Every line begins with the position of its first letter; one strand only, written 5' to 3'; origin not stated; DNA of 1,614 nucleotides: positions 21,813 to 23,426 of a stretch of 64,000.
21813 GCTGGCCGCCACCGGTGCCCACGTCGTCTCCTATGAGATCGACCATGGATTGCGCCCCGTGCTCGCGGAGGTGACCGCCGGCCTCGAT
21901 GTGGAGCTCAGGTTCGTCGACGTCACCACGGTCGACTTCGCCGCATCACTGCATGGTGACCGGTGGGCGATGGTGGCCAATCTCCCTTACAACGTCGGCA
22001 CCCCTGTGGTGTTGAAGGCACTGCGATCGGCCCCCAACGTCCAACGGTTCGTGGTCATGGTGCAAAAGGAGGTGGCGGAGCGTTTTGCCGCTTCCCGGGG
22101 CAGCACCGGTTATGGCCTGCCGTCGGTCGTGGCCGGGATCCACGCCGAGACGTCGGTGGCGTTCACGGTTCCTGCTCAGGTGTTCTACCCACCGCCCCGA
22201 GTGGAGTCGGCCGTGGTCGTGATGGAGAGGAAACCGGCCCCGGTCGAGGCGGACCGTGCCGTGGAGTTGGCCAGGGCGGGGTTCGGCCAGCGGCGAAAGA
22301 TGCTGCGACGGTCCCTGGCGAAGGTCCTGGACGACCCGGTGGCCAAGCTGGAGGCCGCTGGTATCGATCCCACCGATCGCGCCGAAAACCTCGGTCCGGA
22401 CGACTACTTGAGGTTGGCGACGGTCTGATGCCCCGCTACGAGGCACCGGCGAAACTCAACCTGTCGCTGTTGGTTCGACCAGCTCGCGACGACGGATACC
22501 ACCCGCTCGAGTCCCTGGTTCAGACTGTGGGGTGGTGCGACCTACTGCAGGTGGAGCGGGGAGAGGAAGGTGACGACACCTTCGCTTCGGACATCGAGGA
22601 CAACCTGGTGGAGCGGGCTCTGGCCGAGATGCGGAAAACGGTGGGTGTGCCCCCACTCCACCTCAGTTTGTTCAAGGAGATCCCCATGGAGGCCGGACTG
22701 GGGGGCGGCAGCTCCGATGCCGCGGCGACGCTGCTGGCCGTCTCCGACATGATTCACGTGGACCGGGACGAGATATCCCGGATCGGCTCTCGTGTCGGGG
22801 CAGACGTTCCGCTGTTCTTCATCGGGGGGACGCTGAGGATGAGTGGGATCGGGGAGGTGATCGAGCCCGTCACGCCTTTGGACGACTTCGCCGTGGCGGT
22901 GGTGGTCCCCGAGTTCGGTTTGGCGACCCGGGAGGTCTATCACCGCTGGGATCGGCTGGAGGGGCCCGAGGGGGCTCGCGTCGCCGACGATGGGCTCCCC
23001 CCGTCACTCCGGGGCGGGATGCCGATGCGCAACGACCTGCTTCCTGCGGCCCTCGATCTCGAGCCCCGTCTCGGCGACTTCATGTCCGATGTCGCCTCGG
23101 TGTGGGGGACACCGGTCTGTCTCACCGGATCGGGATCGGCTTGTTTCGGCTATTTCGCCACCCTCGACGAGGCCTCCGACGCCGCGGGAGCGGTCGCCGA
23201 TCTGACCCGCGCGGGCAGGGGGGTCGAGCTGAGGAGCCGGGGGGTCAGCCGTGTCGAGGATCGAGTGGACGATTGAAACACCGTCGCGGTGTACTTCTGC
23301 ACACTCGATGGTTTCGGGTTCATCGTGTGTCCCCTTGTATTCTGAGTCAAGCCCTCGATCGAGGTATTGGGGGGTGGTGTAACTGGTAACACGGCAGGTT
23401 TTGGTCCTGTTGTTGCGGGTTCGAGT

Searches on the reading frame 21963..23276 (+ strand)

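Call 62: search_protein_families(library=pfam, proteins=[window:21963-23276:+], max_evalue=0.00001)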
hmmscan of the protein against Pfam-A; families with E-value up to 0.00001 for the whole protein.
window:21963-23276:+ (437 aa): 1 family
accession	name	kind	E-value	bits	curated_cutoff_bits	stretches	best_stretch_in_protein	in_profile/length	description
PF00288.32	GHMP_kinases_N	-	9.3e-14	51.9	22.3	1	214-289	1-87/87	GHMP kinases N terminal domain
